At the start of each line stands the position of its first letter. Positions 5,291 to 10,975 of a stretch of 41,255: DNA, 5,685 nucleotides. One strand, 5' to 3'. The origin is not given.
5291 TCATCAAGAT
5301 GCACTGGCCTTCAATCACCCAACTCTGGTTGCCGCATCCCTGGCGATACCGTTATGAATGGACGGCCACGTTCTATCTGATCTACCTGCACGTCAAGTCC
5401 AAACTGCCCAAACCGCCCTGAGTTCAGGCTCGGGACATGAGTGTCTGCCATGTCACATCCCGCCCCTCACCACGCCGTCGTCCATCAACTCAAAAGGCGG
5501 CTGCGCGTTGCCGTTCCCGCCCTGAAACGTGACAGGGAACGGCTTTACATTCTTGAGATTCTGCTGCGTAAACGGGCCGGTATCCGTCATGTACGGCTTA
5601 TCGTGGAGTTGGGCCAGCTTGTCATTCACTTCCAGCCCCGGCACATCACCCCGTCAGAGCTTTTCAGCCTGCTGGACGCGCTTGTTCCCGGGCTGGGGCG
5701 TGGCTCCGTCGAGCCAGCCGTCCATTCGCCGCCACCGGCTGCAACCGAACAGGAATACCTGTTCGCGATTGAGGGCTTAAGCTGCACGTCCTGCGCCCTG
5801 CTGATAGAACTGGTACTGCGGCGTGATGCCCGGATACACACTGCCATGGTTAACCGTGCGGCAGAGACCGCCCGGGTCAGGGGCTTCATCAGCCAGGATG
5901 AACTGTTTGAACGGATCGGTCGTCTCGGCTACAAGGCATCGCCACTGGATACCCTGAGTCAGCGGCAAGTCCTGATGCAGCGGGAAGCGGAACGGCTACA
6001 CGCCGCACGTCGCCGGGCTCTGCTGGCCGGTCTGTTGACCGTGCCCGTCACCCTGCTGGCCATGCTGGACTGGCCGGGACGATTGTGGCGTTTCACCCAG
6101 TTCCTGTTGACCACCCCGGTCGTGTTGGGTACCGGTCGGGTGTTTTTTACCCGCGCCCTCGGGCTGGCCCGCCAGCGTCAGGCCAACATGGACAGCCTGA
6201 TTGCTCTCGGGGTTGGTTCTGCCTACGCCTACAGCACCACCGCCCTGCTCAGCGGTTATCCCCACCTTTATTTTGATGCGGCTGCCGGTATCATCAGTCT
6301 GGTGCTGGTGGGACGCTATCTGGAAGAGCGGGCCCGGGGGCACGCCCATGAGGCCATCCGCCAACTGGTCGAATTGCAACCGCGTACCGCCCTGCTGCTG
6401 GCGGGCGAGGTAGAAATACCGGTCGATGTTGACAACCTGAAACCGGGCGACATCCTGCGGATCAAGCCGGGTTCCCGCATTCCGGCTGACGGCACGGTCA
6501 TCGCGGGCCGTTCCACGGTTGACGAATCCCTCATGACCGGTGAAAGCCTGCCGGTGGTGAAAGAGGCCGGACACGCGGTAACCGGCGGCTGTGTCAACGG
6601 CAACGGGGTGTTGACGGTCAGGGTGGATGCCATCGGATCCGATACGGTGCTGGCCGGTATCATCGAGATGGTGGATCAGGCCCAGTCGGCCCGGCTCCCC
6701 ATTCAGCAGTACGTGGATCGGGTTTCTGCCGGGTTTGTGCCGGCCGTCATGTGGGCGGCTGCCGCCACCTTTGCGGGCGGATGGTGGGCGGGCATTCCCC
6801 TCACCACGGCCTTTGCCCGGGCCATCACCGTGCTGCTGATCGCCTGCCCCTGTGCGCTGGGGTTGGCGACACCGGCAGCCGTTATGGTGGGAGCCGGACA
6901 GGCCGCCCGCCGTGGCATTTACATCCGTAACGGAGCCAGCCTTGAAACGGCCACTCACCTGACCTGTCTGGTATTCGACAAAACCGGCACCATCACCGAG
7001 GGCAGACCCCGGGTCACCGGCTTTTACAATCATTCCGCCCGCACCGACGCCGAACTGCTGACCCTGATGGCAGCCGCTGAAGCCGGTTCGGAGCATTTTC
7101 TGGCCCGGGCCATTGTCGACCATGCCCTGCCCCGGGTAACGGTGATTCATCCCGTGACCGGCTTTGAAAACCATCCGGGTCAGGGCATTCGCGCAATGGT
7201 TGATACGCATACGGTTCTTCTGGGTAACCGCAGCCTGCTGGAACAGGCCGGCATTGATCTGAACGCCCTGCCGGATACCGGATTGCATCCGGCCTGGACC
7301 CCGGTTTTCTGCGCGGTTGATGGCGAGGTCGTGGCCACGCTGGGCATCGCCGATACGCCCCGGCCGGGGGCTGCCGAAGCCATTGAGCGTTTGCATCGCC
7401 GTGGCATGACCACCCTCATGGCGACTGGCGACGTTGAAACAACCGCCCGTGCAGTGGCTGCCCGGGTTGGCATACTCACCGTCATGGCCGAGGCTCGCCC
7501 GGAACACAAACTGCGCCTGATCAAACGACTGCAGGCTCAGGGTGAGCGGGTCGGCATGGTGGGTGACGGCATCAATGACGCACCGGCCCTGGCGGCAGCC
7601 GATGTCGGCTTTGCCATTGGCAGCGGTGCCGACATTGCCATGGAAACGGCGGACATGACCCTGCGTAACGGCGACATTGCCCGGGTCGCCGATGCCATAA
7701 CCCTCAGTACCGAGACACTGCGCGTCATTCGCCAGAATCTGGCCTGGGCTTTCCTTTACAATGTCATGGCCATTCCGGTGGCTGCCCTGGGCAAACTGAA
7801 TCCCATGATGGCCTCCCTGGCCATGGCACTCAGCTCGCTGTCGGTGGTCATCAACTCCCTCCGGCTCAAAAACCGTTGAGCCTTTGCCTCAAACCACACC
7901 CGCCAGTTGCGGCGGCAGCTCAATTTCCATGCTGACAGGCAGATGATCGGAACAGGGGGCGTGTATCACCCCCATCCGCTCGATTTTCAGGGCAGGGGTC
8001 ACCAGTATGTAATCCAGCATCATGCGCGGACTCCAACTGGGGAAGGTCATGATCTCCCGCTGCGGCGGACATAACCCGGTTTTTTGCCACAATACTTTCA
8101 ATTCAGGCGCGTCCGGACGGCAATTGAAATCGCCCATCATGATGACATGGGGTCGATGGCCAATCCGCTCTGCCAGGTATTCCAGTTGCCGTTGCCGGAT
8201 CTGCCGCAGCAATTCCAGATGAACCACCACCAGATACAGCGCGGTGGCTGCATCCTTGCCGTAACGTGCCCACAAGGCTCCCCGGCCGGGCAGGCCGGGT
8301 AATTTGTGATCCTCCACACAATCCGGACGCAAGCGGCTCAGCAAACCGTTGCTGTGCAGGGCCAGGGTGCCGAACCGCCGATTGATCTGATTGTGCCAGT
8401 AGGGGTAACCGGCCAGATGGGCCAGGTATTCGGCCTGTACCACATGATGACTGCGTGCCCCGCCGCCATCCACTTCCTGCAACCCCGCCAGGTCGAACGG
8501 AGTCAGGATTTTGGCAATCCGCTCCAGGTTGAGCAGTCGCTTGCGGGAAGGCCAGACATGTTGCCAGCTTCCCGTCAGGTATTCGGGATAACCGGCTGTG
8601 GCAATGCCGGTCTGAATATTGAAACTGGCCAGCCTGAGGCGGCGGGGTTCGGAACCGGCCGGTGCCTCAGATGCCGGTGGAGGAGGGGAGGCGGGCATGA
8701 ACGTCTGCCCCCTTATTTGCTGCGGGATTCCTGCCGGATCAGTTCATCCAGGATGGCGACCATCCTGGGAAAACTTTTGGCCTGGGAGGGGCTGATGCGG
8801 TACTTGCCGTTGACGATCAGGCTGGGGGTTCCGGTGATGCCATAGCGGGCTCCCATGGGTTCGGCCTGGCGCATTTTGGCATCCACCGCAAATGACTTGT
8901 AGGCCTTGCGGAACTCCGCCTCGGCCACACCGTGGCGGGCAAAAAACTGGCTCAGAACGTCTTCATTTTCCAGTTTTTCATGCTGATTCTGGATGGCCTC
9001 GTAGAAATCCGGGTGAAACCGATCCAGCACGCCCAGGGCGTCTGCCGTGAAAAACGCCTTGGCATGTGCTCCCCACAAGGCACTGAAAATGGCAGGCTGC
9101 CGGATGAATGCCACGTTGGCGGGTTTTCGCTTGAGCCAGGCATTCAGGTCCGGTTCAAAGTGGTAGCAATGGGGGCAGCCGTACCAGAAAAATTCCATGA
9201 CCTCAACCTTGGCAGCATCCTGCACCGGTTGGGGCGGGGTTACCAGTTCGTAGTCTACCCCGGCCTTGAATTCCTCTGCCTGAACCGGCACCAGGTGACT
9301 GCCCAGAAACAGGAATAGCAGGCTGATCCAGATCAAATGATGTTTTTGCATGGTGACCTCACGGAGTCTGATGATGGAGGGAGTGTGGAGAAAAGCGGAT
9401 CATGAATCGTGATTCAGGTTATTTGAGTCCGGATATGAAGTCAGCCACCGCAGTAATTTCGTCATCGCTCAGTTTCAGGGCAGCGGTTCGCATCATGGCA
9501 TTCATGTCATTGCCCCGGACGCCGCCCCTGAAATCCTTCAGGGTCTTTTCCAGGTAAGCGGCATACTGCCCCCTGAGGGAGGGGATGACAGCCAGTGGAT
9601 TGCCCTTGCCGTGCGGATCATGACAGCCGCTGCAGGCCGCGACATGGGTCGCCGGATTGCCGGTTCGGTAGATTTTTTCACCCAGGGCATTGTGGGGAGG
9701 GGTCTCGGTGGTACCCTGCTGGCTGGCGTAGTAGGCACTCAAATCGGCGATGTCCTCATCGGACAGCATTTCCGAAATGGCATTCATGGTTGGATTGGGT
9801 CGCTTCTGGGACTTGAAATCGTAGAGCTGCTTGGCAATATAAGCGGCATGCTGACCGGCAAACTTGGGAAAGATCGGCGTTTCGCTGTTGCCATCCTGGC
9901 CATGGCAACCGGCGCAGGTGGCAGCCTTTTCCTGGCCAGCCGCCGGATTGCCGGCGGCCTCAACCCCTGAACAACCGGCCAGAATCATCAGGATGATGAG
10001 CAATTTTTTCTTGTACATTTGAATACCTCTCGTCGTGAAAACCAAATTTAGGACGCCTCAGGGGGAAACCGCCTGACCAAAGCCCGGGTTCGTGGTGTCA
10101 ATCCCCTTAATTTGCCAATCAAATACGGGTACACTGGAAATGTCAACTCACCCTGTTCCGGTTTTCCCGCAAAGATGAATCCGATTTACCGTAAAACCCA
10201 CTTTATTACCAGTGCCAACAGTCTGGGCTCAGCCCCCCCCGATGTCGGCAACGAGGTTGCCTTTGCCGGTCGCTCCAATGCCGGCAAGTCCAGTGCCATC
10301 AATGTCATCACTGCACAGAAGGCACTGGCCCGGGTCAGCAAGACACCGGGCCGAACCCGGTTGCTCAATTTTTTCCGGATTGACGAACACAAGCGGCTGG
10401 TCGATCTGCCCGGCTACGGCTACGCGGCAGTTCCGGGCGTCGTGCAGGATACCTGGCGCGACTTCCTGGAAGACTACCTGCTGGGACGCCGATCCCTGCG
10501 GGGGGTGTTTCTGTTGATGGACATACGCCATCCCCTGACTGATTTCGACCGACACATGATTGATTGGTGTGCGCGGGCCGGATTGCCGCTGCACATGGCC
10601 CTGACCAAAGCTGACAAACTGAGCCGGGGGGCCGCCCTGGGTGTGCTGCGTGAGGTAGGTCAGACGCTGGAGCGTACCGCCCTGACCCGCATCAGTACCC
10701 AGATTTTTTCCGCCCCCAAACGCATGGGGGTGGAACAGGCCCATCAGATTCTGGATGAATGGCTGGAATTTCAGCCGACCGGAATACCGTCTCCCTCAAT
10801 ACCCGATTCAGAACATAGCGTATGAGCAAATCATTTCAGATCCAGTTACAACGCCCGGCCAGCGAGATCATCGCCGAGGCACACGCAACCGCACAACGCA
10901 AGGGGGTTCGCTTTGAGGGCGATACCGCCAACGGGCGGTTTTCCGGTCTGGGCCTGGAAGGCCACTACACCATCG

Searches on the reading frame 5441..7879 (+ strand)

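Call 7: search_protein_families(library=pfam, proteins=[window:5441-7879:+], max_evalue=0.001)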
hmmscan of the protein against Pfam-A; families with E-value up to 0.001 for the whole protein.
window:5441-7879:+ (812 aa): 5 families
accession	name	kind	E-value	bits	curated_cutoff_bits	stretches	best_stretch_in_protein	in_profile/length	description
PF00122.25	E1-E2_ATPase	-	2.6e-55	187.2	28.1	1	311-491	1-181/181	E1-E2 ATPase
PF00702.32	Hydrolase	-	9.7e-35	121.1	26.4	1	509-721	3-191/191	haloacid dehalogenase-like hydrolase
PF08282.18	Hydrolase_3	-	5.2e-06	26.8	20.9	1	692-753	194-255/255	haloacid dehalogenase-like hydrolase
PF00403.32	HMA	-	8.7e-06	26.5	24.8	1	108-165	2-62/62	Heavy-metal-associated domain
PF19991.5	HMA_2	-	0.00014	22.3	30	1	12-76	9-73/154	Heavy metal associated domain 2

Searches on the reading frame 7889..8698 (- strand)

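Call 7: search_protein_families(library=pfam, proteins=[window:7889-8698:-], max_evalue=0.001)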
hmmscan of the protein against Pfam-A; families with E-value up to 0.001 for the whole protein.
window:7889-8698:- (269 aa): 1 family
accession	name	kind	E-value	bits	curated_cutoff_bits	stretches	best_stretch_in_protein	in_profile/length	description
PF03372.29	Exo_endo_phos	-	1.4e-20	74.4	24.5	1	25-252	2-225/225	Endonuclease/Exonuclease/phosphatase family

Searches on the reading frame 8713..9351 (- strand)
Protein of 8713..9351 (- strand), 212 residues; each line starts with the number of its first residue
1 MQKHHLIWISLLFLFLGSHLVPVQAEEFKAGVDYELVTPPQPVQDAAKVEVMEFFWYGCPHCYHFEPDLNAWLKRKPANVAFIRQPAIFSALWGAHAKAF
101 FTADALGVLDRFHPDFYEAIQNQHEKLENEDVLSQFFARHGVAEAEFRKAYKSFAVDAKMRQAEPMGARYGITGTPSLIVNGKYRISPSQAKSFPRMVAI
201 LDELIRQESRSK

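Call 7: search_protein_families(library=pfam, proteins=[window:8713-9351:-], max_evalue=0.001)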
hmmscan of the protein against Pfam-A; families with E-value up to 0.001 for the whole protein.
window:8713-9351:- (212 aa): 3 families
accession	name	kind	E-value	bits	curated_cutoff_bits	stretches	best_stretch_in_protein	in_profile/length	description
PF01323.26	DSBA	-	2.4e-18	67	25.6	1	98-189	90-180/191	DSBA-like thioredoxin domain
PF13462.12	Thioredoxin_4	-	2.9e-12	47.5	23.2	1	46-197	12-162/165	Thioredoxin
PF13192.12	Thioredoxin_3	-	0.00034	21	24.8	0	145-187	18-62/76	Thioredoxin domain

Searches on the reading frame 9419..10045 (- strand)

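Call 7: search_protein_families(library=pfam, proteins=[window:9419-10045:-], max_evalue=0.001)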
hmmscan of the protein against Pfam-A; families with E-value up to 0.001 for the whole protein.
window:9419-10045:- (208 aa): 3 families
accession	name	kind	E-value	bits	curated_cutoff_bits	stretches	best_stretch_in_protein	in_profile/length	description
PF00034.26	Cytochrom_C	-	3.7e-19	70.3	21.3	2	136-207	10-89/90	Cytochrome c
PF13442.11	Cytochrome_CBB3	-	1.6e-15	57.6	27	2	134-204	10-68/68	Cytochrome C oxidase, cbb3-type, subunit III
PF09699.15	Paired_CXXCH_1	-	3.6e-05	23.8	20.6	0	136-150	7-21/41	Doubled CXXCH motif (Paired_CXXCH_1)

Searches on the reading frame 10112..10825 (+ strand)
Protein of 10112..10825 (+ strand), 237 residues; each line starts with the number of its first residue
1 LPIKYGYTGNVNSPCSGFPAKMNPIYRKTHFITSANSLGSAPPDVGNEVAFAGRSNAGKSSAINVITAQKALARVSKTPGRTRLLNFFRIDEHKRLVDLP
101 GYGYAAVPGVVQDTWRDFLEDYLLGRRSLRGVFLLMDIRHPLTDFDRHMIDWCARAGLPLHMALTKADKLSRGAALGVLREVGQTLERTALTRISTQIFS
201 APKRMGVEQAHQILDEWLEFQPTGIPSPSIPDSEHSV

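Call 7: search_protein_families(library=pfam, proteins=[window:10112-10825:+], max_evalue=0.001)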
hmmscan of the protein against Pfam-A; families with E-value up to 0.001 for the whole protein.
window:10112-10825:+ (237 aa): 3 families
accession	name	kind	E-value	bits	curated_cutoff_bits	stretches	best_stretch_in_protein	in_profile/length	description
PF01926.29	MMR_HSR1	-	2.6e-16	60.2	21.9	1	48-166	1-113/113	50S ribosome-binding GTPase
PF03193.22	RsgA_GTPase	-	0.00056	20.2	30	0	48-102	108-168/174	RsgA GTPase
PF02421.24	FeoB_N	-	0.00076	19.5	27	0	48-102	2-57/156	Ferrous iron transport protein B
